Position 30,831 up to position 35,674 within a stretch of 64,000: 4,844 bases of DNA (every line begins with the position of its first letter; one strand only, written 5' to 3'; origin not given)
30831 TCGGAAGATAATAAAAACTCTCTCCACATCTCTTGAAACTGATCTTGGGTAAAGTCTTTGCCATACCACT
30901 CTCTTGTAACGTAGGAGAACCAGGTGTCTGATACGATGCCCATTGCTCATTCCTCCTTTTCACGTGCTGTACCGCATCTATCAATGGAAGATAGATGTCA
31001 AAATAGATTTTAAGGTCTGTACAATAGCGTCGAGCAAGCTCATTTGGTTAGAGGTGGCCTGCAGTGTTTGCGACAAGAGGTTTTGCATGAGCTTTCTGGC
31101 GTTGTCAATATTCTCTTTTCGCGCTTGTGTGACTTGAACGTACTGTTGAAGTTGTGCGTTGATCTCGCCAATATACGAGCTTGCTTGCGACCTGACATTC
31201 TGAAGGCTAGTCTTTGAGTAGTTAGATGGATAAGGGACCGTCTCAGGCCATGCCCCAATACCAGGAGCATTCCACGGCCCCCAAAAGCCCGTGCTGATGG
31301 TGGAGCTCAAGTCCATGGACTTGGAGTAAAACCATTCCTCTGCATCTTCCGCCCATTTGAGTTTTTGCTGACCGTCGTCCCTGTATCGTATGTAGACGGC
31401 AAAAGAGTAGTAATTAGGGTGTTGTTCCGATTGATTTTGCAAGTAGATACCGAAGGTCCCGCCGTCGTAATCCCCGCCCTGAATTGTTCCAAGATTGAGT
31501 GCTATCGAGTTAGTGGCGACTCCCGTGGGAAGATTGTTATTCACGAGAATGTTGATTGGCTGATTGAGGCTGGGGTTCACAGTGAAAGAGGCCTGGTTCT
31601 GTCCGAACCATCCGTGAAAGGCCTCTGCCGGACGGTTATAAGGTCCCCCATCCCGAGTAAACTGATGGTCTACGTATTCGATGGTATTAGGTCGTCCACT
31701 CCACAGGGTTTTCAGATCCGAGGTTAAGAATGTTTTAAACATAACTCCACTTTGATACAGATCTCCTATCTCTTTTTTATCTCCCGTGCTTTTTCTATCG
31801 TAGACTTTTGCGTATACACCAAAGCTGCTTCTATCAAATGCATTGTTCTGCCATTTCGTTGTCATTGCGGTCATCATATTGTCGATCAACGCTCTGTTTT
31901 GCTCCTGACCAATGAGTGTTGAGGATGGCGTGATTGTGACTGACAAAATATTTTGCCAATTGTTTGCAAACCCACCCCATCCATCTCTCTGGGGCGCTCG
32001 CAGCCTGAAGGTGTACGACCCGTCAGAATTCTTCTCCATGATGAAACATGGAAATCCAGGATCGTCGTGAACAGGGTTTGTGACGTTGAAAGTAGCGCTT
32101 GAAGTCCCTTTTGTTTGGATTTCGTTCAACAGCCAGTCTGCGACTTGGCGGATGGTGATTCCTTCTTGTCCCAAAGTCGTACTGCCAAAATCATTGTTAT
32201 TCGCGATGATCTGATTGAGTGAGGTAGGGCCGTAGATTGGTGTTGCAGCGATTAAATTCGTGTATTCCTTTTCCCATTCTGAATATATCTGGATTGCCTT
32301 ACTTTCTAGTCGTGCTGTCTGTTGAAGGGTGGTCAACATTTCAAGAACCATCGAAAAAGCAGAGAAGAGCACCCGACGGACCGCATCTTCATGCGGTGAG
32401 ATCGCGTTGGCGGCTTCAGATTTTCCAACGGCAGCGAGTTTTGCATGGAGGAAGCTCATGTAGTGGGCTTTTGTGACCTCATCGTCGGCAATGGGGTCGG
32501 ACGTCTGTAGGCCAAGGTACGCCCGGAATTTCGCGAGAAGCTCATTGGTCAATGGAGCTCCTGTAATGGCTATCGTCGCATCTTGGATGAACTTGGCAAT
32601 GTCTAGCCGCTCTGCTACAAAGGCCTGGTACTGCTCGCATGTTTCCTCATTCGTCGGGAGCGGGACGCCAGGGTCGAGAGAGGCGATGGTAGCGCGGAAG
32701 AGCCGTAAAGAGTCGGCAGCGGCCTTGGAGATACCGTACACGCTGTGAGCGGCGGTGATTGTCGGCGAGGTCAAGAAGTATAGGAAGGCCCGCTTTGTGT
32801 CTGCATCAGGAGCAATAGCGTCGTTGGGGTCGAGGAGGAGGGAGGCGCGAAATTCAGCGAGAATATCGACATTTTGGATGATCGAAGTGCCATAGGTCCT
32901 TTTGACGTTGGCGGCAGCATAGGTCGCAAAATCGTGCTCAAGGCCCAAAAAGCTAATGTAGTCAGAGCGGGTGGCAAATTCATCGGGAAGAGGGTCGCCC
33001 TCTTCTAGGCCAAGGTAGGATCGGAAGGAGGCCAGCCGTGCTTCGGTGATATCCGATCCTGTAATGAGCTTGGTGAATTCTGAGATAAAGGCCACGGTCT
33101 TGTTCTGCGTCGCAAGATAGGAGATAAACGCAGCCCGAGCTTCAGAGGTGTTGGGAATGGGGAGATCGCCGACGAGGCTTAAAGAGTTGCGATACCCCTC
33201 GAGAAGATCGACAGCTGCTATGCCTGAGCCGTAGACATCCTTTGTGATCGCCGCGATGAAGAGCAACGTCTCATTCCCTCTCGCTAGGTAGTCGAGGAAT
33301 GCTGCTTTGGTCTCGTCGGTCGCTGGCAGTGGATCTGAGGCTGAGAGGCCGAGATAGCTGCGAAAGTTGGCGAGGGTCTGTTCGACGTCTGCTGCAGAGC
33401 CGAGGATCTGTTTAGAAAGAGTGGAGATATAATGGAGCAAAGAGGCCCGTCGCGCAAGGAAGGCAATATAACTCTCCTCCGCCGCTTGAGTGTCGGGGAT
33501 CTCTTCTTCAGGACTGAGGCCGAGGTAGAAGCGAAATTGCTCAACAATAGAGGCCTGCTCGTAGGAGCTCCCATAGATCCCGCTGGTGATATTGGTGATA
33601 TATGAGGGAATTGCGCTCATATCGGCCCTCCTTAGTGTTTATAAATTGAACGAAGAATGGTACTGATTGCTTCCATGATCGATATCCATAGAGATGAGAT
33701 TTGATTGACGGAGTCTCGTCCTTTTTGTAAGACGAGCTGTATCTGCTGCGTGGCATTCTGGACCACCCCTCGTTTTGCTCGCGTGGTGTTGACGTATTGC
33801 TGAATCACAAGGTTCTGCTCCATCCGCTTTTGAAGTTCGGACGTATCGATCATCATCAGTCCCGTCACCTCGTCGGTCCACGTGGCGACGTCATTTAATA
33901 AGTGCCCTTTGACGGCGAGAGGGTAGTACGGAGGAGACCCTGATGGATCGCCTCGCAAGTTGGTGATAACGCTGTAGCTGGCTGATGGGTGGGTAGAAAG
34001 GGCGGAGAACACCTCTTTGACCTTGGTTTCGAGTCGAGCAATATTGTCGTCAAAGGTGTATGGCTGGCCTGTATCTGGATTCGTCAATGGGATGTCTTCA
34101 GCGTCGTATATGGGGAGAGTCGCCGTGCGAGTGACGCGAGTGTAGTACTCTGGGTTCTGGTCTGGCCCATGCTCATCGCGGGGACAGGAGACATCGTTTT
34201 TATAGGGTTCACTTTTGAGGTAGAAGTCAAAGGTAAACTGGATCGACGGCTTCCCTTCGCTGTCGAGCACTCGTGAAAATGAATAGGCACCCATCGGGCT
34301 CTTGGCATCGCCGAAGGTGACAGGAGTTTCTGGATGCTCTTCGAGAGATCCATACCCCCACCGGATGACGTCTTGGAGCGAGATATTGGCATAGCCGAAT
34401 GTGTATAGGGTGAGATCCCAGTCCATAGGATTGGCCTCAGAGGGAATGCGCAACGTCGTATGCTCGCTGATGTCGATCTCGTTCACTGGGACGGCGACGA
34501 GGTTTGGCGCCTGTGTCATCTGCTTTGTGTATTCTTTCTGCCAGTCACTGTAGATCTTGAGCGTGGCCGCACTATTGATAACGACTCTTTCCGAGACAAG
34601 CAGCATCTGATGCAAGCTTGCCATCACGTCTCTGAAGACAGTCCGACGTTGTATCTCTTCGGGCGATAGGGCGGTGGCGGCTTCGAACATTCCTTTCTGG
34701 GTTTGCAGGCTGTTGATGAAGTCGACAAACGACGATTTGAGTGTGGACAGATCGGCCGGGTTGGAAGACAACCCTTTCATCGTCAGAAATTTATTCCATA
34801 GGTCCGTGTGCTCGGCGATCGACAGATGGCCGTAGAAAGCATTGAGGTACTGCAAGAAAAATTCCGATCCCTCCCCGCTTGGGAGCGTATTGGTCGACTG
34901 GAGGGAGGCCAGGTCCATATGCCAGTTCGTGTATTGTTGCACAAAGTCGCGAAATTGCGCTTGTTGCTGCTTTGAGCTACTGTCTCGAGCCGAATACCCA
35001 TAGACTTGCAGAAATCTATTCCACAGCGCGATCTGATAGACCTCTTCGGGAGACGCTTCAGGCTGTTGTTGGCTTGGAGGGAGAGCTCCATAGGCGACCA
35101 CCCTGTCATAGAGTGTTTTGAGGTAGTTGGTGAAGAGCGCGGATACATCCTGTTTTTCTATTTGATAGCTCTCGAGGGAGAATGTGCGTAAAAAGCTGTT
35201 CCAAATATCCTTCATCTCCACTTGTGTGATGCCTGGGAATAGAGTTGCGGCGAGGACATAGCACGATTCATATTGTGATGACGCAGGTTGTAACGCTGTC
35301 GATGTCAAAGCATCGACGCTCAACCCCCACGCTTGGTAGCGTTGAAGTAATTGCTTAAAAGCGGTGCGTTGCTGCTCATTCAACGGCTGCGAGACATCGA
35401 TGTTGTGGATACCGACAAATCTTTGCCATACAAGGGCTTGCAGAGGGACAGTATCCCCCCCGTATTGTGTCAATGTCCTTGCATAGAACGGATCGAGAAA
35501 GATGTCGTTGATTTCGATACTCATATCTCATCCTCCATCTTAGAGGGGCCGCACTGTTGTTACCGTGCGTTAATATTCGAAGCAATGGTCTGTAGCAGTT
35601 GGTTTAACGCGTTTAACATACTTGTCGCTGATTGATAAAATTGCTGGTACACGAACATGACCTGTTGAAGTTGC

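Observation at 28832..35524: Three tandem paralogues with variable-number N-terminal repeats and axial-protein-like termini, sitting in the tip/filament (SctA) position of a chlamydial T3SS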

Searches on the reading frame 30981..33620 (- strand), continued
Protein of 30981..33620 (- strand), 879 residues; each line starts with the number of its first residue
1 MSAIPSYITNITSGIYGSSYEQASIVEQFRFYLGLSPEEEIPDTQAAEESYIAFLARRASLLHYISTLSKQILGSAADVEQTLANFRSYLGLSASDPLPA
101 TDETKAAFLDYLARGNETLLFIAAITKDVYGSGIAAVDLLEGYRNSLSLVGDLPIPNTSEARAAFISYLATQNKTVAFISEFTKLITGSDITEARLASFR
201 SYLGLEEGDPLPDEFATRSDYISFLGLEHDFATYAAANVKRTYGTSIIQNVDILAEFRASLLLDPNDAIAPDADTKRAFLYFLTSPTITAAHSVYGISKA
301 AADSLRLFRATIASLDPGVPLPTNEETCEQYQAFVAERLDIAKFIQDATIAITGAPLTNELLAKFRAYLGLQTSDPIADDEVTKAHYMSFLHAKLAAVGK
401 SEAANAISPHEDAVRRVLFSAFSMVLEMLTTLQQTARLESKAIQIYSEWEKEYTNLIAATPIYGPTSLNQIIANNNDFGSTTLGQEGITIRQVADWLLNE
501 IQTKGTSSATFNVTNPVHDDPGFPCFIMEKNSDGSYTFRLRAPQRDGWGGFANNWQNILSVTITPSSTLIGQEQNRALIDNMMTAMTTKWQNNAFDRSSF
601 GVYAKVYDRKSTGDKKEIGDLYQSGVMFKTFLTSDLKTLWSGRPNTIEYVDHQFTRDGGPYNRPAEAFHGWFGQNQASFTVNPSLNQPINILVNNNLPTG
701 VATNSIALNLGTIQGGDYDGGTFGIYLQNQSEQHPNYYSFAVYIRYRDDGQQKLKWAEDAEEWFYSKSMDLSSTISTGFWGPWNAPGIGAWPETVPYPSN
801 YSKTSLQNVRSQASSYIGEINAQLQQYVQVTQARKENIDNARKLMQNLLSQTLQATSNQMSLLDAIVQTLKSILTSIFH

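Call 94: find_encoding_contigs(protein=P0045, flank=10000, max_places=2)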
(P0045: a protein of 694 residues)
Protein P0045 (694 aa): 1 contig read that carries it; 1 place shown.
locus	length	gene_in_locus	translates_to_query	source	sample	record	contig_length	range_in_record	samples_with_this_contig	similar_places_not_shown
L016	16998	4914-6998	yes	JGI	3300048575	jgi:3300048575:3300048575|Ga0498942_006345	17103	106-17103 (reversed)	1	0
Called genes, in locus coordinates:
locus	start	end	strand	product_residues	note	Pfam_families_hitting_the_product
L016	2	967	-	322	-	?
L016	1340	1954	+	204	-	PF00574:CLP_protease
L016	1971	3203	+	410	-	PF06689:zf-C4_ClpX, PF05496:RuvB_N (weak), PF01078:Mg_chelatase (faint), PF00004:AAA, PF07724:AAA_2, PF07728:AAA_5 (weak), PF10431:ClpB_D2-small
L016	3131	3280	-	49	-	-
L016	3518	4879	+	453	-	-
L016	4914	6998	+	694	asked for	-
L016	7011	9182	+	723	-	-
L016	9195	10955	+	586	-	-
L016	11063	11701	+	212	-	PF07720:TPR_3 (faint), PF12895:ANAPC3 (weak)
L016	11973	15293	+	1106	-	-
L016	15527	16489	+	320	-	-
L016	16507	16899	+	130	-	PF05932:CesT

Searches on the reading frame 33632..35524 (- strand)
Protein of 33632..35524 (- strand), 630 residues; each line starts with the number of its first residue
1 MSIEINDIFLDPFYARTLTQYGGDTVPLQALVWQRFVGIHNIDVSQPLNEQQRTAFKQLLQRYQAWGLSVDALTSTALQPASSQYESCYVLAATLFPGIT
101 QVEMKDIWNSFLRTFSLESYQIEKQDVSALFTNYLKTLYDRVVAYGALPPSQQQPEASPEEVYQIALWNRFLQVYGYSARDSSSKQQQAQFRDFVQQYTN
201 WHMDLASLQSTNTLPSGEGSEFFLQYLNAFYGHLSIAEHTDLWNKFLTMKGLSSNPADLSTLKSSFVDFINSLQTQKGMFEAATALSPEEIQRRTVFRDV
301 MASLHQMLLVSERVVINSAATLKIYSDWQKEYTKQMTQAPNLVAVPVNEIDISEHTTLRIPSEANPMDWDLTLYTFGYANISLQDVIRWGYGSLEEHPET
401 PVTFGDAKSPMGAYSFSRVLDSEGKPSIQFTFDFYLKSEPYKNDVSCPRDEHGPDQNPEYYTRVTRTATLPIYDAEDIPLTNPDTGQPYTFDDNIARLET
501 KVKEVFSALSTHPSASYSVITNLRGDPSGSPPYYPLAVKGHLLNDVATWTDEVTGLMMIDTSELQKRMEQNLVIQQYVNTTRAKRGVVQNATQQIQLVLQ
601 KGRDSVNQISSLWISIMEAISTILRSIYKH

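Call 8: search_protein_families(library=pfam, proteins=[window:33632-35524:-], max_evalue=0.01)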
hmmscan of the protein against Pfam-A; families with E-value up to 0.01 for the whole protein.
window:33632-35524:- (630 aa): 0 families

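Call 9: search_protein_families(library=ncbifam, proteins=[window:33632-35524:-], max_evalue=0.01)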
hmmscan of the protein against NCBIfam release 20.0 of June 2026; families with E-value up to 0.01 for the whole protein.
window:33632-35524:- (630 aa): 0 families

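Call 53: find_homologous_proteins(query=A5, max_evalue=0.001)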
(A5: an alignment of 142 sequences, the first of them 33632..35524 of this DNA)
Query A5 (142 sequences) (630 aa, profile of the alignment): 16 proteins with E <= 0.001 among 8000 candidates.
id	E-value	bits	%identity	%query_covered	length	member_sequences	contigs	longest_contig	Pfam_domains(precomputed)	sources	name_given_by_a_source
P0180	2.3e-93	332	100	100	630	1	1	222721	-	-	-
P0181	1.5e-92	329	68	100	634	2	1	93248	-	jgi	jgi:hypothetical protein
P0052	1.5e-90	323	38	99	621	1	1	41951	-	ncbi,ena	-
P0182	3.1e-90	322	74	100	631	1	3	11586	-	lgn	-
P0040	2.2e-88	315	56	100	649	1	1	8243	-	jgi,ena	jgi:hypothetical protein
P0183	4.7e-88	314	59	100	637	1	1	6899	-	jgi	jgi:hypothetical protein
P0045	1.4e-87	313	41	87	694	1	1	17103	-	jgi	jgi:hypothetical protein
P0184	7.9e-85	304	57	100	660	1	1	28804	-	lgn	-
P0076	7.7e-83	297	33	74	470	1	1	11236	-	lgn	-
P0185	8.9e-83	297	42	99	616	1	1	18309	-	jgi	jgi:hypothetical protein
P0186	1.4e-81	293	56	100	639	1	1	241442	-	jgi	jgi:hypothetical protein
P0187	5.5e-81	291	39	99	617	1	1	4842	-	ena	-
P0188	6.7e-80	288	45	62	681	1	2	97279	-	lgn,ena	-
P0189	1.6e-78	283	38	99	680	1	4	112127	-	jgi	jgi:hypothetical protein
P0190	7.0e-77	278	35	43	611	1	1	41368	-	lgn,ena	-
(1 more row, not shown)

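Call 56: find_encoding_contigs(protein=P0190, flank=10000, max_places=2)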
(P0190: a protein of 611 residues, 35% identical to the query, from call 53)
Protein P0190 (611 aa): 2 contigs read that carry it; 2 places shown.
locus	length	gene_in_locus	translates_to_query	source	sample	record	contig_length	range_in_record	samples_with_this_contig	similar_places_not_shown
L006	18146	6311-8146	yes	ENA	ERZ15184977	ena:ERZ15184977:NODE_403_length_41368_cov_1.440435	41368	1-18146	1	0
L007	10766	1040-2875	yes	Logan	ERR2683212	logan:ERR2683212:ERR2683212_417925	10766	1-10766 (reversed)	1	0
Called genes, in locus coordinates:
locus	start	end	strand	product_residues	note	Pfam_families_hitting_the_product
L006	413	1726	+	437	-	PF05697:Trigger_N, PF05698:Trigger_C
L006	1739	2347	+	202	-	PF00574:CLP_protease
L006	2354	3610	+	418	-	PF06689:zf-C4_ClpX, PF13401:AAA_22 (faint), PF01078:Mg_chelatase (faint), PF07724:AAA_2, PF00004:AAA, PF07728:AAA_5 (weak), PF10431:ClpB_D2-small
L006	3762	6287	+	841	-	-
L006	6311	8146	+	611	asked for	-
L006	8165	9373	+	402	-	-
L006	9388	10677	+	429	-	-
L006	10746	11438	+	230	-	PF07720:TPR_3 (faint)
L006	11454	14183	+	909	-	-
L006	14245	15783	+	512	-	-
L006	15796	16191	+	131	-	PF05932:CesT (faint)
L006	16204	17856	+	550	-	-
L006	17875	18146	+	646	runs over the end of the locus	PF16697:Yop-YscD_cpl, PF00498:FHA, PF23863:CdsD_PD1, PF22598:CdsD_PD2, PF23862:CdsD_C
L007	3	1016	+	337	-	?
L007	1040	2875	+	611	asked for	-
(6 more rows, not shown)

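Call 70: predict_structure(alignment_id=A5)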
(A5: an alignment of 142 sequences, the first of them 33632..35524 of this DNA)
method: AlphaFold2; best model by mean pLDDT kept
length: 630 residues; sequences in the alignment: 142
mean_pLDDT: 89.4   pTM: 0.59
mean pLDDT of the five models: 89.4, 89.0, 88.8, 88.1, 87.8
residues with pLDDT >= 90: 408; 70-90: 183; 50-70: 38; < 50: 1
segments of 3 or more residues with pLDDT < 50: none
pLDDT, mean of each block of 10 residues (from residue 1): 70 90 87 93 91 94 94 88 91 96 94 93 92 97 94 87 94 94 93 94 95 95 97 96 97 95 97 90 74 81 89 92 95 90 83 87 93 89 95 96 92 95 95 89 69 81 94 91 94 96 93 67 68 75 68 81 86 94 97 96 92 88 78
secondary structure, 60 per line:
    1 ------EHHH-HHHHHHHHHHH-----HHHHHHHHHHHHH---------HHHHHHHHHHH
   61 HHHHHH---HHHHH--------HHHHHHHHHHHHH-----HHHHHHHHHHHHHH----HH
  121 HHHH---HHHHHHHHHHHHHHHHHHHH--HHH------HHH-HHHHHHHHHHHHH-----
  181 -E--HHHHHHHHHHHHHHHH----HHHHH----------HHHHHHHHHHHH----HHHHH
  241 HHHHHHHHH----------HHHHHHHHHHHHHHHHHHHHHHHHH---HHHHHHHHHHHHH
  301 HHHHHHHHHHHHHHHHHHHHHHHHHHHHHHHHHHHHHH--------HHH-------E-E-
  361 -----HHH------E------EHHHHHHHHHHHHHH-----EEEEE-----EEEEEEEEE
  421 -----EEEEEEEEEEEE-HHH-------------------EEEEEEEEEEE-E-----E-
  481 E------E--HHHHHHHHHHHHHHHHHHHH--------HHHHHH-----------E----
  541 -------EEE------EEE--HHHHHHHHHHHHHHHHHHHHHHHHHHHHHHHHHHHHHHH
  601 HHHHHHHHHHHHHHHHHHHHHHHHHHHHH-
elements in order: H12-22 H28-40 H50-66 H70-74 H83-95 H101-114 H119-124 H128-147 H163-175 H185-200 H205-209 H220-231 H236-249 H260-284 H288-338 H383-396 E402-406 E412-420 E426-437 E461-471 H491-510 H519-524 E548-550 E557-559 H562-629
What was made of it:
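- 33632..35524 (-): Paralogue A (630 aa).
- Four N-terminal helical units: aa 1-284, nt 34673-35524.
- 'SPEE' long helix: aa 285-338, nt 34511-34672.
- Alpha/beta core with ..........: aa 339-561, nt 33842-34510.
- C-terminal helix: aa 562-630, nt 33635-33841. AF2 model: pLDDT 89.4, pTM 0.59, helices 288-338 and 562-629 (call 70).
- Closest known: Repeat-bearing chlamydial and other T3S effectors. Different: The units here are folded three-helix modules (pLDDT about 90; call 70) placed at the very N-terminus.
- The order is helical N-terminus, a 51-residue helix, an alpha/beta domain and a 68-residue C-terminal helix, at pLDDT 89 (call 70). The units are confidently folded three-helix bundles, not linear motifs (call 70).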

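Call 72: fold_search(model_id=the predicted structure, library=pdb)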
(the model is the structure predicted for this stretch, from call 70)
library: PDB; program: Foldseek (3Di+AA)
matches with E <= 10: 268; with E <= 0.001: 0
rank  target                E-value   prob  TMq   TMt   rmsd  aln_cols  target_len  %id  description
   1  6yfi_A                3.7e-01  0.60  0.09  0.29   8.7       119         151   12  Bacteriophage EMS014 coat protein (released 2020-09-02)
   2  6yfh_AA               4.7e-01  0.41  0.09  0.27  10.3       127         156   11  Virus-like particle of bacteriophage EMS014 (released 2020-09-02)
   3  1cii                  5.3e-01  0.13  0.12  0.13  30.5       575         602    9  COLICIN IA (released 1998-01-14)
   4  3zln                  7.4e-01  0.16  0.08  0.22  11.7       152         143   17  Crystal structure of BCL-XL in complex with inhibitor (Compound 3) (released 2013-04-24)
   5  2imt                  7.4e-01  0.16  0.08  0.19  13.0       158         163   16  The X-ray Structure of a Bak Homodimer Reveals an Inhibitory Zinc Binding Site (released 2007-01-23)
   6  8jvb_A                7.4e-01  0.09  0.05  0.08  11.4        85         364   13  Cryo-EM structure of the Type II secretion system protein from Acidithiobacillus caldus (released 2024-07-03)
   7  2ims                  7.7e-01  0.18  0.09  0.22  11.8       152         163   16  The X-ray Structure of a Bak Homodimer Reveals an Inhibitory Zinc Binding Site (released 2006-12-26)
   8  9aqz                  7.7e-01  0.16  0.08  0.22  12.9       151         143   15  Crystal structure of Bcl-xL in complex with a small molecule inhibitor (released 2024-10-16)
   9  9wfd_A                9.3e-01  0.10  0.06  0.08  10.8        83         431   13  Cryo-EM structure of the Type II secretion system protein from Acidithiobacillus caldus (released 2025-11-19)
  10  8xaa_B                9.7e-01  0.08  0.08  0.15  24.6       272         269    8  Structure of NAP1 in complex with H2A-H2B (released 2024-12-04)
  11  2fgs                  1.0e+00  0.30  0.06  0.17   6.8        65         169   11  Crystal structure of Campylobacter jejuni YCEI protein, structural genomics (released 2006-01-10)
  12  6yfi_B                1.0e+00  0.15  0.09  0.25   8.9       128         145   10  Bacteriophage EMS014 coat protein (released 2020-09-02)
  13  5w17                  1.1e+00  0.28  0.06  0.17   6.8        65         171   11  Crystal structure of Campylobacter jejuni YCEI protein that crystallizes with large solvent channels for nanotechnology  (released 2018-01-03)
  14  5w2d                  1.1e+00  0.28  0.06  0.17   6.7        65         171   11  Crystal structure of mutant CJ YCEI protein (CJ-G34C) for nanotechnology applications (released 2018-01-03)
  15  5tcq_A                1.1e+00  0.20  0.07  0.12   9.9        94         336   11  Near-atomic resolution cryo-EM structure of the Salmonella SPI-1 type III secretion injectisome secretin InvG (released 2016-12-21)
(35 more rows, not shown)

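Call 104: fold_search(model_id=the predicted structure, library=viral)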
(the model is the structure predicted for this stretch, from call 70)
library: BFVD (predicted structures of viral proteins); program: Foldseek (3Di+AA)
matches with E <= 10: 250; with E <= 0.001: 0
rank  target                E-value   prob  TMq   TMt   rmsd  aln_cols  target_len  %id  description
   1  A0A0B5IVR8            4.5e-02  0.94  0.10  0.27  10.1       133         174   12  Uncharacterized protein [Pandoravirus inopinatum]
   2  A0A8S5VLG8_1          6.5e-02  0.10  0.09  0.08  37.6       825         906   10  (no name in the UniProt tables at hand)
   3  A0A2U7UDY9            1.5e-01  0.54  0.10  0.27  12.7       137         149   12  Uncharacterized protein [Pandoravirus neocaledonia]
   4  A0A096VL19            2.5e-01  0.06  0.07  0.05  33.4       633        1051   10  M23ase beta-sheet core domain-containing protein [Synechococcus phage S-CBP2]
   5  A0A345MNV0            2.6e-01  0.11  0.06  0.07  24.9       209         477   12  (no name in the UniProt tables at hand)
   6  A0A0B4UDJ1            3.2e-01  0.05  0.08  0.06  34.5       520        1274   11  Minor capsid protein [Thaumetopoea pityocampa cypovirus 5]
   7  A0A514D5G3            3.4e-01  0.60  0.10  0.37   7.4       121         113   12  Uncharacterized protein [Leviviridae sp.]
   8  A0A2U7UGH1            3.7e-01  0.44  0.08  0.30   7.6        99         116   16  Uncharacterized protein [Pandoravirus macleodensis]
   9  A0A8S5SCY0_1          3.7e-01  0.13  0.10  0.08  34.1       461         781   10  Minor structural protein 4 [Myoviridae sp. ctfWc3]
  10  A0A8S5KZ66            4.1e-01  0.28  0.09  0.26   6.8       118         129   11  Coat protein [ssRNA phage SRR6960799_32]
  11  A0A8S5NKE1            4.5e-01  0.11  0.08  0.07  41.3       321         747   12  Adhesin protein [Siphoviridae sp. ctK0l2]
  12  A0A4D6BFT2            4.9e-01  0.10  0.09  0.13  35.0       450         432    8  (no name in the UniProt tables at hand)
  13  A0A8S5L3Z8            5.4e-01  0.41  0.09  0.32   6.4       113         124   15  Coat protein [ssRNA phage SRR5466725_21]
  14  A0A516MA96            5.4e-01  0.04  0.08  0.06  37.8       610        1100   10  (no name in the UniProt tables at hand)
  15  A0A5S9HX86            5.6e-01  0.12  0.09  0.10  21.5       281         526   12  Uncharacterized protein [Tenacibaculum phage PTm1]
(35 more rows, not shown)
